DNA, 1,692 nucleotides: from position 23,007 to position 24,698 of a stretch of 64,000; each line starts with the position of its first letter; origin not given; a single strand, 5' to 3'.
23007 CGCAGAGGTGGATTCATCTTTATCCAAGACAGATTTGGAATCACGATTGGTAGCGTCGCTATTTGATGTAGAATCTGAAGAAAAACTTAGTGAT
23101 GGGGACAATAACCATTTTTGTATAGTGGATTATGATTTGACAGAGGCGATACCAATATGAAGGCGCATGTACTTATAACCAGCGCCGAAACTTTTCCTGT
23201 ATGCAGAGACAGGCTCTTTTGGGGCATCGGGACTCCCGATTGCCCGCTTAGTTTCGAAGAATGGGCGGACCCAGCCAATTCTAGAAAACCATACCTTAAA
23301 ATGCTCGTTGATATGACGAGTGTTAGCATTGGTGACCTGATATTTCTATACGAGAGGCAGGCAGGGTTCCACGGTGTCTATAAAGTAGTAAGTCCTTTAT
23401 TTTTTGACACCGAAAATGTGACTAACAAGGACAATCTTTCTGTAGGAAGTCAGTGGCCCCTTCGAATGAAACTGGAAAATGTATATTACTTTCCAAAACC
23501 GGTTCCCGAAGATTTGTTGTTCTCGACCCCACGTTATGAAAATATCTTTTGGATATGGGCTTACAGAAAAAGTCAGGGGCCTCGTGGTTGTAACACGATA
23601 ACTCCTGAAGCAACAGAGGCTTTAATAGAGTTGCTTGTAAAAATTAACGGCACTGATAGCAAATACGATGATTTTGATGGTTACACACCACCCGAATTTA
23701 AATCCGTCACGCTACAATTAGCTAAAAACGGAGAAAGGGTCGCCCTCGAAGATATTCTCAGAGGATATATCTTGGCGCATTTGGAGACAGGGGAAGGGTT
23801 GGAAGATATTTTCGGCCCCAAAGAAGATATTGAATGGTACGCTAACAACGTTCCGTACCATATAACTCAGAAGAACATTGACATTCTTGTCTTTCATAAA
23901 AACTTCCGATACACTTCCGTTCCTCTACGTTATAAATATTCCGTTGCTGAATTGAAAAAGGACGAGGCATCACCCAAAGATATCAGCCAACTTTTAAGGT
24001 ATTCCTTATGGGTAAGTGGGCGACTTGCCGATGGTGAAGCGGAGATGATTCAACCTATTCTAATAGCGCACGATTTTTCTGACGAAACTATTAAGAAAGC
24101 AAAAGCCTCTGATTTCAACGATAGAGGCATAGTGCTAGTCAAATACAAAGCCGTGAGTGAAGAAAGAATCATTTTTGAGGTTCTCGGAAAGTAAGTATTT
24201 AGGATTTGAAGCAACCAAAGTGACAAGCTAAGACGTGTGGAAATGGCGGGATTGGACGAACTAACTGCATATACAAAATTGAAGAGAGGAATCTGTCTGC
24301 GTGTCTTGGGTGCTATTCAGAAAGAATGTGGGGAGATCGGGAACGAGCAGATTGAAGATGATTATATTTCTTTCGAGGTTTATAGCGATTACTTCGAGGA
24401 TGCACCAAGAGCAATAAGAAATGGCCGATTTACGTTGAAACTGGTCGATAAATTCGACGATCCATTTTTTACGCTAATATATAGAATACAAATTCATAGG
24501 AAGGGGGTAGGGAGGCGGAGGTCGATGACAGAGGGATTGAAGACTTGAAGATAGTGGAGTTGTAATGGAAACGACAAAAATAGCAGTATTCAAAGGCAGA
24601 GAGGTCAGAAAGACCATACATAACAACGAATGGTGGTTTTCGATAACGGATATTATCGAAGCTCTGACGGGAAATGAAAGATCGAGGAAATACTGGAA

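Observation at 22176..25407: Six co-directional AT-rich genes centred on a PUA/EVE-like + PD-(D/E)xK fusion: candidate modification-sensing defence module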

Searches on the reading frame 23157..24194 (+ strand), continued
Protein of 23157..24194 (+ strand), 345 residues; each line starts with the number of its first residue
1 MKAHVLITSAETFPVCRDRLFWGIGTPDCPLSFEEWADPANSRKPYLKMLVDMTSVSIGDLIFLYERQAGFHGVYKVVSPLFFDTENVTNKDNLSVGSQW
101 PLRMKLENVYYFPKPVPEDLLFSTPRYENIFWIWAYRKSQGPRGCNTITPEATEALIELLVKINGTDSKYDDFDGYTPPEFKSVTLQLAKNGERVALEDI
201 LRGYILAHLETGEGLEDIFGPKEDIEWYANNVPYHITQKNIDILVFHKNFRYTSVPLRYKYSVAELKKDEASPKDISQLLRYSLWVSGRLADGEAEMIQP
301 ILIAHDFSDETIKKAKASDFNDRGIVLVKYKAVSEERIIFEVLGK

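Call 27: search_protein_families(library=pfam, proteins=[L009:6998-8026:+, L005:997-1956:+, L003:5925-6155:+, L085:2028-2615:+, L084:2276-2500:+, L084:2460-3299:+, L004:2320-2553:+, L004:2969-3139:+, L002:9279-10322:+, L002:7083-7739:+], max_evalue=0.1)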
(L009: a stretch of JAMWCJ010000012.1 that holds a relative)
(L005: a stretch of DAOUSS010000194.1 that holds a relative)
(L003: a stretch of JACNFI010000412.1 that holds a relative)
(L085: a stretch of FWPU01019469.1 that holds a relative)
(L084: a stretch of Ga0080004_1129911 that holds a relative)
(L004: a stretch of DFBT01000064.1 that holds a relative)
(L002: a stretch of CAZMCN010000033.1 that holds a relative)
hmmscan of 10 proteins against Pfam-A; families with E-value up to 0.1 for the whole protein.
L009:6998-8026:+ (342 aa): 5 families
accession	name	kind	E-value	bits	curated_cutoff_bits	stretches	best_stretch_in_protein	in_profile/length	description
PF01555.25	N6_N4_Mtase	-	3.8e-19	70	26.7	2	13-214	36-219/221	DNA methylase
PF03602.21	Cons_hypoth95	-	0.0005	20.2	24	1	175-282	40-143/182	Conserved hypothetical protein 95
PF02475.24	TRM5-TYW2_MTfase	-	0.00061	20.2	28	1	169-247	29-107/164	TRM5/TYW2 methyltransferase domain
PF01170.24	UPF0020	-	0.06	13.5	22.3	0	174-224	26-76/197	RMKL-like, methyltransferase domain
PF14639.11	YqgF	-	0.075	13.3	35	1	27-92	26-91/150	Holliday-junction resolvase-like of SPT6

L005:997-1956:+ (319 aa): 5 families
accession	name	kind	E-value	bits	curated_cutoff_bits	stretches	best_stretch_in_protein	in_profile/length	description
PF01555.25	N6_N4_Mtase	-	9.3e-21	75.2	26.7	2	35-153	103-219/221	DNA methylase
PF03602.21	Cons_hypoth95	-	0.0042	17.2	24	1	113-254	39-170/182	Conserved hypothetical protein 95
PF01170.24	UPF0020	-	0.0062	16.7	22.3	0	113-219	26-144/197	RMKL-like, methyltransferase domain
PF09445.16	Methyltransf_15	-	0.038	14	22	1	117-235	2-110/165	RNA cap guanine-N2 methyltransferase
PF01135.25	PCMT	-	0.069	13.3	20.3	0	113-179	71-139/210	Protein-L-isoaspartate(D-aspartate) O-methyltransferase (PCMT)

L003:5925-6155:+ (76 aa): 0 families

L085:2028-2615:+ (195 aa): 0 families

L084:2276-2500:+ (74 aa): 0 families

L084:2460-3299:+ (279 aa): 1 family
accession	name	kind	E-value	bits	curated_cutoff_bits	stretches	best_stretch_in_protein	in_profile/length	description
PF06250.17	YhcG_C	-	0.026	14.8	32.5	1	151-213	39-101/157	YhcG PDDEXK nuclease domain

L004:2320-2553:+ (77 aa): 0 families

L004:2969-3139:+ (56 aa): 2 families
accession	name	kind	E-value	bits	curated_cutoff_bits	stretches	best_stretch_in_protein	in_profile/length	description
PF05278.17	PEARLI-4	-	0.048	13.7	29.9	1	5-51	118-166/234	Arabidopsis phospholipase-like protein (PEARLI 4)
PF17118.11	DUF5105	-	0.089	13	30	1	5-54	30-79/189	Domain of unknown function (DUF5105)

L002:9279-10322:+ (347 aa): 2 families
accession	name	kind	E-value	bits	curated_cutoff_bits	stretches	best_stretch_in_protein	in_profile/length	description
PF04166.17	PdxA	-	8.6e-98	327.7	27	1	82-333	40-286/286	Pyridoxal phosphate biosynthetic protein PdxA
PF00180.25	Iso_dh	-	0.014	15.1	27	1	306-335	274-303/348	Isocitrate/isopropylmalate dehydrogenase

L002:7083-7739:+ (218 aa): 1 family
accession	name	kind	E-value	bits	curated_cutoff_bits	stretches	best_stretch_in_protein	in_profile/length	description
PF00677.23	Lum_binding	-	1.4e-46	156.8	27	2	104-188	1-86/86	Lumazine binding domain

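Call 28: search_protein_families(library=padloc, proteins=[L009:6998-8026:+, L005:997-1956:+, L003:5925-6155:+, L085:2028-2615:+, L084:2276-2500:+, L084:2460-3299:+, L004:2320-2553:+, L004:2969-3139:+, L002:9279-10322:+, L002:7083-7739:+], max_evalue=0.1)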
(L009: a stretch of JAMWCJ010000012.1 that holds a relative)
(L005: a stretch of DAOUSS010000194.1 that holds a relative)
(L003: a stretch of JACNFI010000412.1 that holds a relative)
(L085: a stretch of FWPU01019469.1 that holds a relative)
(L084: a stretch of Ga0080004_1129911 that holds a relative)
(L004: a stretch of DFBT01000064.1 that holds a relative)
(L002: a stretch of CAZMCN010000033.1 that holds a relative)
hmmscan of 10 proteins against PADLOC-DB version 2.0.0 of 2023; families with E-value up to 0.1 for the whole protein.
L009:6998-8026:+ (342 aa): 55 families (the best 25 are shown)
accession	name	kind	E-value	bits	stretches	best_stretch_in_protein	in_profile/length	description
PDLC03351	MTase_II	-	2.1e-121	403.4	1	24-335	4-303/348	Type II methyltransferase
PDLC03376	MTase_II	-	3.5e-26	90.5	1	128-329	7-203/249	Type II methyltransferase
PDLC03387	MTase_II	-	2e-21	74.4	2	141-221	202-278/289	Type II methyltransferase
PDLC03353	MTase_II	-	2.6e-21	74.3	2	115-220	146-252/260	Type II methyltransferase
PDLC03350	MTase_II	-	1.3e-15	55.6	2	131-224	212-301/312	Type II methyltransferase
PDLC03239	MTase_II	-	8.8e-15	52.3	3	157-208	71-124/442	Type II methyltransferase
PDLC03371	MTase_II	-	4.6e-13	47.3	1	87-224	134-258/260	Type II methyltransferase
PDLC03363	MTase_II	-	1.7e-12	45.3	1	169-287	69-183/294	Type II methyltransferase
PDLC03259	MTase_II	-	6.8e-12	42.9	2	161-211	198-248/423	Type II methyltransferase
PDLC03299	MTase_II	-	1.1e-10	39.6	1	168-218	207-257/296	Type II methyltransferase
PDLC03380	MTase_II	-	2.2e-10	38.3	1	153-223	33-106/393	Type II methyltransferase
PDLC03325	MTase_II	-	2.2e-10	37.9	1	139-207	54-122/426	Type II methyltransferase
PDLC03320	MTase_II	-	7e-10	36.5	1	167-226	223-282/289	Type II methyltransferase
PDLC03391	MTase_II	-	7.3e-10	36.1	1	139-319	126-324/381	Type II methyltransferase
PDLC03216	MTase_II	-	8.1e-10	36.2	1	167-259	204-298/364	Type II methyltransferase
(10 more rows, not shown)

L005:997-1956:+ (319 aa): 62 families (the best 25 are shown)
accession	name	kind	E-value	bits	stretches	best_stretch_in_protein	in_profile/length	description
PDLC03351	MTase_II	-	5.9e-110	365.7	1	56-312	87-336/348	Type II methyltransferase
PDLC03376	MTase_II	-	6.8e-26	89.6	1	66-293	6-223/249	Type II methyltransferase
PDLC03353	MTase_II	-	2.3e-22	77.8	2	50-159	147-252/260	Type II methyltransferase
PDLC03387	MTase_II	-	1.1e-18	65.5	2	79-160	201-278/289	Type II methyltransferase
PDLC03350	MTase_II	-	7e-15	53.2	2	71-161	212-299/312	Type II methyltransferase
PDLC03371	MTase_II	-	6.2e-14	50.1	1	47-162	153-257/260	Type II methyltransferase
PDLC03325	MTase_II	-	2.4e-11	41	1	78-148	54-124/426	Type II methyltransferase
PDLC03299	MTase_II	-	2.6e-11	41.6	1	108-158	208-258/296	Type II methyltransferase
PDLC03260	MTase_II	-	4.5e-11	40.3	1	66-194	223-335/349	Type II methyltransferase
PDLC03239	MTase_II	-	5.5e-11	39.8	2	97-145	72-122/442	Type II methyltransferase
PDLC03363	MTase_II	-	7.5e-11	39.9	1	106-230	67-182/294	Type II methyltransferase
PDLC03380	MTase_II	-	1.4e-10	38.9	1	96-154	37-95/393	Type II methyltransferase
PDLC03391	MTase_II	-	2e-10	37.9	1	61-224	109-268/381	Type II methyltransferase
PDLC03228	MTase_II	-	5.7e-10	37.4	1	111-155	159-203/227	Type II methyltransferase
PDLC03295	MTase_II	-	7.7e-10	36.7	2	81-160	193-269/292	Type II methyltransferase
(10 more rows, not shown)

L003:5925-6155:+ (76 aa): 0 families

L085:2028-2615:+ (195 aa): 0 families

L084:2276-2500:+ (74 aa): 0 families

L084:2460-3299:+ (279 aa): 4 families
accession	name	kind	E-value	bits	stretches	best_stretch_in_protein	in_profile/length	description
PDLC04813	PDC-S02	-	0.00037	18.4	1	151-213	43-105/175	-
PDLC04803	PDC-S02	-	0.013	13.2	1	176-213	164-201/269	-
PDLC04807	PDC-S02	-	0.026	11.7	1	183-214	252-283/351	-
PDLC04810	PDC-S02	-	0.032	11.5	1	155-212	229-286/355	-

L004:2320-2553:+ (77 aa): 0 families

L004:2969-3139:+ (56 aa): 0 families

L002:9279-10322:+ (347 aa): 0 families

L002:7083-7739:+ (218 aa): 0 families

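Call 56: search_solved_structures(query=A1, max_evalue=1, show_alignments=4)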
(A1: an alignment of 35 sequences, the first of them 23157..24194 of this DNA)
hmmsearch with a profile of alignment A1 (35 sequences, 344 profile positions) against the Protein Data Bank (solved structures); distinct sequences matched with E-value up to 1: 3.
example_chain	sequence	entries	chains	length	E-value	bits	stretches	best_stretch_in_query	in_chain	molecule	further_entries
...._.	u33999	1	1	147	4.4e-06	29.1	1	54-121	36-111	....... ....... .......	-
1wmm_A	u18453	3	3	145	0.006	18.8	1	4-125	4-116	Hypothetical UPF0310 protein PH1033 | UPF0310 protein PH1033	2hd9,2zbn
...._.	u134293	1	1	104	0.4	12.8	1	284-338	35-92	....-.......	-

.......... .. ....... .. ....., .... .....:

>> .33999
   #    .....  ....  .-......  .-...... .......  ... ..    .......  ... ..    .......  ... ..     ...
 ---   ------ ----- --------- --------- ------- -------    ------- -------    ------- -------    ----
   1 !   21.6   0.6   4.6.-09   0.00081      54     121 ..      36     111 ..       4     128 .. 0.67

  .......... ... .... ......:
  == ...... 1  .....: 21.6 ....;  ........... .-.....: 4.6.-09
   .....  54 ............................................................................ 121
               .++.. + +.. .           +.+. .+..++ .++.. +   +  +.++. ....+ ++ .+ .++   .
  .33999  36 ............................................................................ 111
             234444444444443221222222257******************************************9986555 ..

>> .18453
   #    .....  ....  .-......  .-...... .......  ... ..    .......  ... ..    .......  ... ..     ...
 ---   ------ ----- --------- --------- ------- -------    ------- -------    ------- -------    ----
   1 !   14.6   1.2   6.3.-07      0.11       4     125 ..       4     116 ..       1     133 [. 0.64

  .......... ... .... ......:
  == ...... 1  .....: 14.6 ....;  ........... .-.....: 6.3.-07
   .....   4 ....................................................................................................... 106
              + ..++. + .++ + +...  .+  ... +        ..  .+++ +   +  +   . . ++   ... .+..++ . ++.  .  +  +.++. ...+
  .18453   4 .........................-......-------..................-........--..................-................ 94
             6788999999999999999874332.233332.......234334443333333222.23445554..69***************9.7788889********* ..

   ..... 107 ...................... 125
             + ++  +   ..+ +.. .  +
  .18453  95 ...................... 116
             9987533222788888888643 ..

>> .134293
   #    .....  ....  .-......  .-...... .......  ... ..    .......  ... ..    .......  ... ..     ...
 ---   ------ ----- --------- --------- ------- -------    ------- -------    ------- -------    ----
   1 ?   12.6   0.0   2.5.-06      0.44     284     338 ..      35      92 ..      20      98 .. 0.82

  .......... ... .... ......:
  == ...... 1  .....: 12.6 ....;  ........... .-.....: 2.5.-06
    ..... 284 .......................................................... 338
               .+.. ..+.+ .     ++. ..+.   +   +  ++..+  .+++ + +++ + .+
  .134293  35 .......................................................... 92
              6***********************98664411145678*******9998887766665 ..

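Call 64: search_protein_representatives(alignment_id=A1)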
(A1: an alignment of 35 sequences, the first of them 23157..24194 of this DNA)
Query: 35 sequences, 344 profile positions. Proteins with E-value up to 0.001 (for the whole library): 370; up to 1e-10: 178; up to 1e-30: 34. The best 150 are listed.
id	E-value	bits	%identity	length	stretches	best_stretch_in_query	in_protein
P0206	1.0e-144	498.1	-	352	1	1-340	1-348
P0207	2.8e-120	417.8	-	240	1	1-239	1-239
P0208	8.4e-103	360.3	-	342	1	12-339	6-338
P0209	8.0e-93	327.5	-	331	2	48-342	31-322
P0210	1.8e-81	290.2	-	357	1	3-340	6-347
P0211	2.3e-79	283.2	-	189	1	157-341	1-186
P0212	6.3e-75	268.7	-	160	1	188-343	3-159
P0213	8.9e-74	264.9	-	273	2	182-342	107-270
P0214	3.2e-67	243.3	-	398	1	2-319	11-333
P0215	1.6e-58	214.7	-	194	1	92-256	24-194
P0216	7.8e-49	182.9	-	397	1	2-338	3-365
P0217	2.5e-47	177.9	-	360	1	2-332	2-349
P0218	3.1e-47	177.6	-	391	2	188-339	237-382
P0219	3.9e-45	170.7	-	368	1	1-337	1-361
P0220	4.7e-45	170.4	-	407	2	169-339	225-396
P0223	2.1e-42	161.7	-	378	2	178-342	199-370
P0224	2.0e-40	155.2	-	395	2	95-311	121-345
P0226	1.5e-39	152.3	-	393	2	100-341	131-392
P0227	5.1e-39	150.6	-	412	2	101-342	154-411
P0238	4.0e-31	124.6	-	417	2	97-343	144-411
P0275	1.0e-19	87.1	-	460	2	100-342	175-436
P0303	1.6e-17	79.9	-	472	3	207-340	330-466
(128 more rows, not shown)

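Call 65: search_protein_families(library=pfam, proteins=[P0224, P0226, P0227, P0238, P0275, P0218, P0220, P0223, P0303, P0216], max_evalue=0.01)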
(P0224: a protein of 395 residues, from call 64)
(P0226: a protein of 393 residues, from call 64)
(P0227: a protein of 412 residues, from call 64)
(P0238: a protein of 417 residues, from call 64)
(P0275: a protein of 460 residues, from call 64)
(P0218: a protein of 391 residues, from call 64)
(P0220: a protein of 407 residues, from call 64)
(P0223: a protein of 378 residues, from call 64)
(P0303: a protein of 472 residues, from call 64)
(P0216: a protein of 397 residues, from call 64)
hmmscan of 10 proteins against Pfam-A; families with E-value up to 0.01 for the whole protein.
P0224 (395 aa): 1 family
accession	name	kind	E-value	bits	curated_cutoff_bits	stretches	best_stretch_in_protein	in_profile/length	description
PF01878.24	EVE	-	4.3e-05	24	23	1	43-89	38-81/145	EVE domain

P0226 (393 aa): 1 family
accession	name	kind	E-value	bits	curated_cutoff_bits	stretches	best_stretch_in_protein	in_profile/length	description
PF01878.24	EVE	-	0.00015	22.3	23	1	42-93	38-86/145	EVE domain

P0227 (412 aa): 3 families
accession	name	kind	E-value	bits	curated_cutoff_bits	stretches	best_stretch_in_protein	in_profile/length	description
PF01878.24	EVE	-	1.2e-05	25.8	23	1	25-102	3-76/145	EVE domain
PF01939.22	NucS_C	-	0.0039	17.6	24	1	306-386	29-98/124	Endonuclease NucS C-terminal domain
PF08271.17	Zn_Ribbon_TF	-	0.0078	16.2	29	0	121-147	2-28/43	TFIIB zinc-binding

P0238 (417 aa): 0 families

P0275 (460 aa): 0 families

P0218 (391 aa): 0 families

P0220 (407 aa): 0 families

P0223 (378 aa): 1 family
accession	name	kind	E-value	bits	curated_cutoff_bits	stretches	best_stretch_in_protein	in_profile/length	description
PF01878.24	EVE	-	1.6e-06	28.6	23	1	47-129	37-121/145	EVE domain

P0303 (472 aa): 0 families

P0216 (397 aa): 1 family
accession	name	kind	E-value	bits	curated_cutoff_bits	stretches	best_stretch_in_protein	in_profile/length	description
PF01878.24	EVE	-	1.1e-09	38.9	23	1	50-168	21-142/145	EVE domain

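Call 69: search_protein_families(library=pfam, proteins=[L067:7298-8242:+], max_evalue=0.01)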
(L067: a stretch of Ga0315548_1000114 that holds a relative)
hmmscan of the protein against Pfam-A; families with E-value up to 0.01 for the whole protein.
L067:7298-8242:+ (314 aa): 1 family
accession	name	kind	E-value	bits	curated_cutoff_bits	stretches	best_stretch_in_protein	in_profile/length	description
PF01939.22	NucS_C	-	0.0026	18.2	24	1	201-247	32-75/124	Endonuclease NucS C-terminal domain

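Call 75: search_dna_similar(query=window:23157-24194:+, collection=plasmids, mode=protein, max_evalue=0.001, max_rows=10)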
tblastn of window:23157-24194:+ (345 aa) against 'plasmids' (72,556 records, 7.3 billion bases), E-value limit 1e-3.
Records with a match: 2; places in all: 2; records where one place covers at least 80% of the query: 0.
Best place of each record, by identity: <60% 2.
By first word of the organism name: Halobaculum 1; Clostridium 1.
By predicted mobility (MOB-suite, as given by PLSDB): non-mobilizable 2.
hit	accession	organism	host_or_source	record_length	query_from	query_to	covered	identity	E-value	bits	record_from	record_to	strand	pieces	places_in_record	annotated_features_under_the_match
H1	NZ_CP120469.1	Halobaculum limi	cell culture,sediment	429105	70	339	78%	30.8%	8e-34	139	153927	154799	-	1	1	hypothetical protein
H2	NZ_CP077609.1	Clostridium tagluense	single colony,lamb meat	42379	88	313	66%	27.2%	6e-6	56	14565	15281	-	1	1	hypothetical protein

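Call 76: search_dna_similar(query=window:23157-24194:+, collection=phages, mode=protein, max_evalue=0.001, max_rows=10)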
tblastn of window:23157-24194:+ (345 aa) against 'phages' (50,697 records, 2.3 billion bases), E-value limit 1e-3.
No match.

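Call 77: get_annotated_region(hit=H1, flank=4000)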
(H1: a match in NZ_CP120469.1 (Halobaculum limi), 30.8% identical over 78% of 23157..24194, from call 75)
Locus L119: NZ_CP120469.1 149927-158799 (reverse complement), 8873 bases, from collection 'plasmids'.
description: Halobaculum sp. YSMS11 plasmid unnamed, complete sequence
organism: Halobaculum limi (NCBI taxid 3031916)
taxonomy: Archaea; Euryarchaeota; Halobacteria; Halobacteriales; Haloferacaceae; Halobaculum; Halobaculum limi
host: -; source: cell culture,sediment; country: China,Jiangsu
typing (MOB-suite, as given by PLSDB): non-mobilizable
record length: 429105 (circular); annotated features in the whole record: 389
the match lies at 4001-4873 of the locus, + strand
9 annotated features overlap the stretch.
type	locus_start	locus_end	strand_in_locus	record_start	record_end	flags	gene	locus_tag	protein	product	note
CDS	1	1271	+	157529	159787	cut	-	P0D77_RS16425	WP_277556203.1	PQQ-binding-like beta-propeller repeat protein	-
CDS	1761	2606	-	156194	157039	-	-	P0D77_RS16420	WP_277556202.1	arsenite methyltransferase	-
CDS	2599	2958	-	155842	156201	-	-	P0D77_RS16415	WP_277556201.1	metalloregulator ArsR/SmtB family transcription factor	GO:0006355 - regulation of DNA-templated transcription [Evidence IEA]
CDS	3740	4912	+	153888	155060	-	-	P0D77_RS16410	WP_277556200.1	hypothetical protein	-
CDS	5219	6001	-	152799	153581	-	-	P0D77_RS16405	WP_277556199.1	hybrid sensor histidine kinase/response regulator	GO:0000160 - phosphorelay signal transduction system [Evidence IEA]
CDS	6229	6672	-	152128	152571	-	-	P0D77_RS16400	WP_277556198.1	metal-dependent hydrolase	-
CDS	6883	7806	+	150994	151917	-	-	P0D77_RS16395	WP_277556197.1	PfkB family carbohydrate kinase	-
CDS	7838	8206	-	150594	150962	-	-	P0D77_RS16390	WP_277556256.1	DoxX-like family protein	-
CDS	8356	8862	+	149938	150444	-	-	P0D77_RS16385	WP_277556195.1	hypothetical protein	-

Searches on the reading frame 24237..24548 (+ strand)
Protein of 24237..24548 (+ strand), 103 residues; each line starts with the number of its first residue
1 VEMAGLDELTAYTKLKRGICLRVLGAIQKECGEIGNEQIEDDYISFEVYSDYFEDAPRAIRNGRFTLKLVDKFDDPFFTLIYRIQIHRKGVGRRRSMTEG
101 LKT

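Call 3: search_protein_families(library=pfam, proteins=[window:24237-24548:+], max_evalue=1)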
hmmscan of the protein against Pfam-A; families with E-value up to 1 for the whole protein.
window:24237-24548:+ (103 aa): 0 families

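Call 4: search_protein_families(library=padloc, proteins=[window:24237-24548:+], max_evalue=1)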
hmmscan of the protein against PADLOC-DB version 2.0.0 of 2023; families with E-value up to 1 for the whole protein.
window:24237-24548:+ (103 aa): 0 families

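Call 6: search_protein_families(library=ncbifam, proteins=[window:24237-24548:+], max_evalue=1)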
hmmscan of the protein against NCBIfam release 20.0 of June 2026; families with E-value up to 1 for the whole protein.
window:24237-24548:+ (103 aa): 0 families

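Call 7: search_protein_families(library=phrogs, proteins=[window:24237-24548:+], max_evalue=1)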
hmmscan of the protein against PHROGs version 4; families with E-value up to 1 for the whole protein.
window:24237-24548:+ (103 aa): 1 family
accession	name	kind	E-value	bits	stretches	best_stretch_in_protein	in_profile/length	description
phrog_11057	-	unknown function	0.19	12.9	1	1-44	1-45/140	-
